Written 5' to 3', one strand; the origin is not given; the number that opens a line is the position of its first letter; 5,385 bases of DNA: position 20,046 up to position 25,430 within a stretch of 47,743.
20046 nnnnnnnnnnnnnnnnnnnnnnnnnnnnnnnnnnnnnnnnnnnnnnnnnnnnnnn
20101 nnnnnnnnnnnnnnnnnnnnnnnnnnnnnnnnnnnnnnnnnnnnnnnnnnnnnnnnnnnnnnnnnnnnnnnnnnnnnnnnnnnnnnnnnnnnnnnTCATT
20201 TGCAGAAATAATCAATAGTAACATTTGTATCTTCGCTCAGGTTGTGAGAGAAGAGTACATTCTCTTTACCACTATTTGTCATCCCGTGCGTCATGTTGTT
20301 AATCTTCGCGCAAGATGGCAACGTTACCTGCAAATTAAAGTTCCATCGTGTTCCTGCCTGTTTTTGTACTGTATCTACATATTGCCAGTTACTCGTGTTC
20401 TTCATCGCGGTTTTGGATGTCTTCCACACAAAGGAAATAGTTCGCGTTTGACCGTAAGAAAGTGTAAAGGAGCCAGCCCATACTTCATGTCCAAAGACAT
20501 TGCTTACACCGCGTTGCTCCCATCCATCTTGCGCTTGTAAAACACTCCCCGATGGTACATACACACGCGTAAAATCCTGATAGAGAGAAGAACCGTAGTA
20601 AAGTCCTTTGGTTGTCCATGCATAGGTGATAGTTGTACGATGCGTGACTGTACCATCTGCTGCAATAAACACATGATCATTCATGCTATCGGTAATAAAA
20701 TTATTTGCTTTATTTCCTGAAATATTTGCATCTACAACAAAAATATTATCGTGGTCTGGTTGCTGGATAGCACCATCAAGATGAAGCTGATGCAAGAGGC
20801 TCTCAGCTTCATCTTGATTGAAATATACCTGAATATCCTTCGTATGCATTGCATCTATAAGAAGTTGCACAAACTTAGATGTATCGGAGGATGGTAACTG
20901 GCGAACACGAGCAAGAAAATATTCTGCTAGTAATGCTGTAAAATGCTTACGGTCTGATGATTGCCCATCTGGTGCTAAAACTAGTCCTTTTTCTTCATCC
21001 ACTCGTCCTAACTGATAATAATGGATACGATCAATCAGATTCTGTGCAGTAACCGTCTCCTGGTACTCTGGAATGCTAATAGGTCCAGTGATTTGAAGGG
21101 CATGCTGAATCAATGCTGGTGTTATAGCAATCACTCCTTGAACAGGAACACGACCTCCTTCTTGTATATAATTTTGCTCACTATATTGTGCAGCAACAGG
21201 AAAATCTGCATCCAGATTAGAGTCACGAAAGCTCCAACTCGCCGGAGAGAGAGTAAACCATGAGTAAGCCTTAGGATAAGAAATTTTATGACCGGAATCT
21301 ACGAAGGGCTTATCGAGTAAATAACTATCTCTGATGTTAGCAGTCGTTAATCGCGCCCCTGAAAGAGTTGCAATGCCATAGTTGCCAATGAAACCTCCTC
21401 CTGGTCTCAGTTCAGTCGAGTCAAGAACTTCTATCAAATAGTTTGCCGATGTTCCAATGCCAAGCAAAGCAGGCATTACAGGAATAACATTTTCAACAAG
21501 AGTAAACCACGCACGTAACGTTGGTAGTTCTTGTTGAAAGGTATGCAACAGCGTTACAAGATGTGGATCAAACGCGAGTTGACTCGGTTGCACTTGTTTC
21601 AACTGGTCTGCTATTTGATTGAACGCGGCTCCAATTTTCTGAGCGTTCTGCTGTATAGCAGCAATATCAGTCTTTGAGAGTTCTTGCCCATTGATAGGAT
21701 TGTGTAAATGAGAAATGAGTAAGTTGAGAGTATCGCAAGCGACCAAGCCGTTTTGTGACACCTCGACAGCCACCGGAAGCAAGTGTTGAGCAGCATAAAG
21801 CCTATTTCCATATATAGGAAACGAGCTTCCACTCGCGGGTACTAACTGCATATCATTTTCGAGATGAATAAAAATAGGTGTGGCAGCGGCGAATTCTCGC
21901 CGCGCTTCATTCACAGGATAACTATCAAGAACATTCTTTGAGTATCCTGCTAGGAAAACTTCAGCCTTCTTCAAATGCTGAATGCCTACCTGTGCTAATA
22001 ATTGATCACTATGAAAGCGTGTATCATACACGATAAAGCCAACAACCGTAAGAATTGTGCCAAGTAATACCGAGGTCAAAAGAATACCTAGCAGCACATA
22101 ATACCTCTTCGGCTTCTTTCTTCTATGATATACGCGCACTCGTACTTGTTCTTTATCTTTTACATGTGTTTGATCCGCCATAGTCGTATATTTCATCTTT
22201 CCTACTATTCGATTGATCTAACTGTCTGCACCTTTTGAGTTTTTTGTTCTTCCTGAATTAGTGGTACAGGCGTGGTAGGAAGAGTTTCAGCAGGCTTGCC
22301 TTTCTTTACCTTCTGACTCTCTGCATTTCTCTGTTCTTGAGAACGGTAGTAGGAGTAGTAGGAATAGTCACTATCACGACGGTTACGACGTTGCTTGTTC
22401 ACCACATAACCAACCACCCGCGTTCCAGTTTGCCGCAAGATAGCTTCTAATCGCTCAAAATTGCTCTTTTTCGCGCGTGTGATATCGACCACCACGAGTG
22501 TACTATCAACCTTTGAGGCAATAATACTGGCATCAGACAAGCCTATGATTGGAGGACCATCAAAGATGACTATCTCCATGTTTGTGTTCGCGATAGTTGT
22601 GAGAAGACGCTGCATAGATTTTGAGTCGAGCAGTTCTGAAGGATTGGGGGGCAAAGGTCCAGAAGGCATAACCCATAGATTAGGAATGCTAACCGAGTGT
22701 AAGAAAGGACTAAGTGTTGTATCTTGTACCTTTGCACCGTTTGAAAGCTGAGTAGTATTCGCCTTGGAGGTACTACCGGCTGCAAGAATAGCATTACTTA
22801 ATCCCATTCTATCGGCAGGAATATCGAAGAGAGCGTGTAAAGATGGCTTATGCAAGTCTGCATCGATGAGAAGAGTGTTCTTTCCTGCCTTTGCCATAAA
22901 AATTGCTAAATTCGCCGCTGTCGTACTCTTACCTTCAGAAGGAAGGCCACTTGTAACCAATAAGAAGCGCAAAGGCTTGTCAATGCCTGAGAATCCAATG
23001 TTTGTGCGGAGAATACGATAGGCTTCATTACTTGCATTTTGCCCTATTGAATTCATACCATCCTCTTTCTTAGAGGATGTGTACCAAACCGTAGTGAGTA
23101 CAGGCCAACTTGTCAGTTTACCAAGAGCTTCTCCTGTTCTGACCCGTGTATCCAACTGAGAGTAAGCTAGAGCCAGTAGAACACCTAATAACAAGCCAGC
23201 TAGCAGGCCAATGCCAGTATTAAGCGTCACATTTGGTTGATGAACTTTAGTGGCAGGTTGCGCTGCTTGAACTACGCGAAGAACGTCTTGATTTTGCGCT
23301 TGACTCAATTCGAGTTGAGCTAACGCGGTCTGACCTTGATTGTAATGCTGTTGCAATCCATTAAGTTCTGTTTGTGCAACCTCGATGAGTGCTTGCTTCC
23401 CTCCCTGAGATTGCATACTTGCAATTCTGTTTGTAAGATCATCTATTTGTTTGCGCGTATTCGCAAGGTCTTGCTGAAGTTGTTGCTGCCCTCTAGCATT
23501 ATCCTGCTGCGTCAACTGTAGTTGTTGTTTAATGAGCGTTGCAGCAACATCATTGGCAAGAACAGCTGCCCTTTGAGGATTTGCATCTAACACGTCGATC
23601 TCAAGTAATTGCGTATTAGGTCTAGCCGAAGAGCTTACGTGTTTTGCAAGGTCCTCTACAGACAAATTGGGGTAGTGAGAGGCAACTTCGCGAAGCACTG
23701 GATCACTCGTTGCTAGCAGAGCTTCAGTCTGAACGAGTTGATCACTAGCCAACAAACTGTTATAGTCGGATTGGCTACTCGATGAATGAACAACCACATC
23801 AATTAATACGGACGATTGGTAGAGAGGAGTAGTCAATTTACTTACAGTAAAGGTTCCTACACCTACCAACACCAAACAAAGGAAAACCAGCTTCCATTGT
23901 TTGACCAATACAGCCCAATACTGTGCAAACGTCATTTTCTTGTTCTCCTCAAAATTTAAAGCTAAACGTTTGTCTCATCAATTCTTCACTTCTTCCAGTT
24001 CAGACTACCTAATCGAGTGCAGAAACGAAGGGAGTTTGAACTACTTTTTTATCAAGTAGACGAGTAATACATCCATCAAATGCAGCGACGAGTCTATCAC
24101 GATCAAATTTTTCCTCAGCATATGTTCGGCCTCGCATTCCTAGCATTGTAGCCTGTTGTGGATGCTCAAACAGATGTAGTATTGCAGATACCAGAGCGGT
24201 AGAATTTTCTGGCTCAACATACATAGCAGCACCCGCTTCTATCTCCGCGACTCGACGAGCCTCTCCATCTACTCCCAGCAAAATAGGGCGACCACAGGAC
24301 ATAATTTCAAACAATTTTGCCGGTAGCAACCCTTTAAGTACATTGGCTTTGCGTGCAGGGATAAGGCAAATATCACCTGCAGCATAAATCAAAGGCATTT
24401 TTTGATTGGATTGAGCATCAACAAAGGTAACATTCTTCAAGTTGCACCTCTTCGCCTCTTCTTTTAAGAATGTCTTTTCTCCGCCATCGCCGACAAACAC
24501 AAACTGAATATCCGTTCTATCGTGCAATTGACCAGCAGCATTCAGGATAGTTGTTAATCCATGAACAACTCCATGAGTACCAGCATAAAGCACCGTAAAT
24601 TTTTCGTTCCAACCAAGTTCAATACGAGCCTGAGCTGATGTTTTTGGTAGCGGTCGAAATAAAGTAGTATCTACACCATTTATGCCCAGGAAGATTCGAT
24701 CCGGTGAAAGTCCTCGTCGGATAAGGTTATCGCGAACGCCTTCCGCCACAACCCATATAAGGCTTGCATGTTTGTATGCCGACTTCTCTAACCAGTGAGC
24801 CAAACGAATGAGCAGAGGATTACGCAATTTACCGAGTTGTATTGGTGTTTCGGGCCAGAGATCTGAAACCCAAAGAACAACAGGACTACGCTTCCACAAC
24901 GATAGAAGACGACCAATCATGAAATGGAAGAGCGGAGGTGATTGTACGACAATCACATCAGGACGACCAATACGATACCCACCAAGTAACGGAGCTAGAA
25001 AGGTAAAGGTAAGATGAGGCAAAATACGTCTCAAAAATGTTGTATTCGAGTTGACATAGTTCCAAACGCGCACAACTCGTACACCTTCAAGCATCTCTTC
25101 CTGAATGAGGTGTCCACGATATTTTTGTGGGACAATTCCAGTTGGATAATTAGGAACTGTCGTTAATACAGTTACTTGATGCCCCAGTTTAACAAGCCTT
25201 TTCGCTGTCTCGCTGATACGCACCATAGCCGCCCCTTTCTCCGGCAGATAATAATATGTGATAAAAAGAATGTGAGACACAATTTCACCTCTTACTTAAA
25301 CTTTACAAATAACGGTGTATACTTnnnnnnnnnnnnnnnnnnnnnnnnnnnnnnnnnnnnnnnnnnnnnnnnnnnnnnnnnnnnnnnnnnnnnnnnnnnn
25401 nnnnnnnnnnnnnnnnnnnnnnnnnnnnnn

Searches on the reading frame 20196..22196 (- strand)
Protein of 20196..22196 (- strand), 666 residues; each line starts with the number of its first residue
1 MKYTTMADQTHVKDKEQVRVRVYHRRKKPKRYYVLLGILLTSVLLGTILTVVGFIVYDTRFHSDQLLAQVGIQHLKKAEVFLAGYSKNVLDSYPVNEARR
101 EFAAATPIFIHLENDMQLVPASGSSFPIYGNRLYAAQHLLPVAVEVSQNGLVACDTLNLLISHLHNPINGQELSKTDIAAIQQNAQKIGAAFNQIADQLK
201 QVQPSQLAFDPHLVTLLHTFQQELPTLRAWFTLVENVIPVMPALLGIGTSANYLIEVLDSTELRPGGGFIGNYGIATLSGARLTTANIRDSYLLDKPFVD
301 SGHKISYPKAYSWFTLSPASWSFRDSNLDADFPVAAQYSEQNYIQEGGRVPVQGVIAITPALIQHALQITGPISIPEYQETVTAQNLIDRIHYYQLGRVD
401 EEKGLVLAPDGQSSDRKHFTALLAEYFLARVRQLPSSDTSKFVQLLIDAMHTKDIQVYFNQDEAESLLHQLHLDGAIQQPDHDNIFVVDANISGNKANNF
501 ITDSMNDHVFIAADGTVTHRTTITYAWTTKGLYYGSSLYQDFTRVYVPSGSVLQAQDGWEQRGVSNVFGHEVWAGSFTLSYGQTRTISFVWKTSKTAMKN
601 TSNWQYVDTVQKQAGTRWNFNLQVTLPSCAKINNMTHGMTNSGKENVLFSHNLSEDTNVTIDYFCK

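Call 3: search_protein_families(library=pfam, proteins=[window:20196-22196:-], max_evalue=0.01)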
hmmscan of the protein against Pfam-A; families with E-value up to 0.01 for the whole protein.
window:20196-22196:- (666 aa): 1 family
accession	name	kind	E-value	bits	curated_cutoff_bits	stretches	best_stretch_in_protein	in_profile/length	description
PF13196.11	DUF4012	-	2.3e-20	74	28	1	251-391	4-139/144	Protein of unknown function (DUF4012)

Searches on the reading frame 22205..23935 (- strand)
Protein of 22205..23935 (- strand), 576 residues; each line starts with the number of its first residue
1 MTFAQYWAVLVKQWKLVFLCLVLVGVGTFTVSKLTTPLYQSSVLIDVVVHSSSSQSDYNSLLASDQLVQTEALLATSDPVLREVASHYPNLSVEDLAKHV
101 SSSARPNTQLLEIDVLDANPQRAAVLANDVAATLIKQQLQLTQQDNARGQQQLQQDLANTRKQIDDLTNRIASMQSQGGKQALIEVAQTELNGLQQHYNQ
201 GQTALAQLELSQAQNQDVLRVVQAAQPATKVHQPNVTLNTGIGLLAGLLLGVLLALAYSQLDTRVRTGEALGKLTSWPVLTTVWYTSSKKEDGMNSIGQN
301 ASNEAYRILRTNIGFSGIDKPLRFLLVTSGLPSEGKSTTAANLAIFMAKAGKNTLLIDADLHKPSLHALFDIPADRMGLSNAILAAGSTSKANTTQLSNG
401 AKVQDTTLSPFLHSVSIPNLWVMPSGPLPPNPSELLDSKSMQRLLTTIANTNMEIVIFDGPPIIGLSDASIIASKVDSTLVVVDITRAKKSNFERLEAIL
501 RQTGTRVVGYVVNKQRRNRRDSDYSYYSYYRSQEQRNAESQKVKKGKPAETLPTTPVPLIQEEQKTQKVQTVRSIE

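Call 7: search_protein_families(library=pfam, proteins=[window:22205-23935:-], max_evalue=0.001)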
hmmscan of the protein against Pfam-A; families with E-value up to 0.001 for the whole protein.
window:22205-23935:- (576 aa): 4 families
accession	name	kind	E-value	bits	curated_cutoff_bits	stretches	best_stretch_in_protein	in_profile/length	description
PF10609.15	ParA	-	1.7e-11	44.4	27.1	1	324-543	5-203/246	NUBPL iron-transfer P-loop NTPase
PF01656.29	CbiA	-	5.7e-10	39.7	25.4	1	328-519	4-87/125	CobQ/CobB/MinD/ParA nucleotide binding domain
PF02706.20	Wzz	-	9e-09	36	25.5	1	4-86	6-89/91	Chain length determinant protein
PF13614.12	AAA_31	-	2.8e-08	34.4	27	1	335-486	14-150/177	AAA domain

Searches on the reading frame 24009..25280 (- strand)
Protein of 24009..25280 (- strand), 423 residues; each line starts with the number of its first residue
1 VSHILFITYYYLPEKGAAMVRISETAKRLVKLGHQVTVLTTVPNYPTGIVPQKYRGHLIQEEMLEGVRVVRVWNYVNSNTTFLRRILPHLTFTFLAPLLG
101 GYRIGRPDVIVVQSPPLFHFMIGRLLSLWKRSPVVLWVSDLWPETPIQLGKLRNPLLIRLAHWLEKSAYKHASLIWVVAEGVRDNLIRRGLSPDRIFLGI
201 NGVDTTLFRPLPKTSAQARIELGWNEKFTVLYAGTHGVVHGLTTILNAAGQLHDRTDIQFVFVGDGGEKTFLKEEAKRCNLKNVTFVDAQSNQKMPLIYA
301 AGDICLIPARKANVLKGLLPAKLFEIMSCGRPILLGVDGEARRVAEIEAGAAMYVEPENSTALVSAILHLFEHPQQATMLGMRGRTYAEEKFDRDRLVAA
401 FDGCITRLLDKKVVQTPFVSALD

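Call 7: search_protein_families(library=pfam, proteins=[window:24009-25280:-], max_evalue=0.001)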
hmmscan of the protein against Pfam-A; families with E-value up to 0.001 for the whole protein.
window:24009-25280:- (423 aa): 5 families
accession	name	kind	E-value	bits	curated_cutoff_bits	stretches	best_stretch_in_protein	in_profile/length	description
PF13579.12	Glyco_trans_4_4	-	1.3e-20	74.8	29.7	1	20-197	5-153/158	Glycosyl transferase 4-like domain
PF00534.26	Glycos_transf_1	-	9.1e-16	58.3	26.4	1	222-385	9-170/172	Glycosyl transferases group 1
PF13692.12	Glyco_trans_1_4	-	1e-15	58.7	27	1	228-372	2-141/142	Glycosyl transferases group 1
PF13439.12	Glyco_transf_4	-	2.3e-14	54.2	28.5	1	22-206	8-169/170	Glycosyltransferase Family 4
PF13524.12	Glyco_trans_1_2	-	9.3e-06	26.1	25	1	252-391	9-132/144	Glycosyl transferase-like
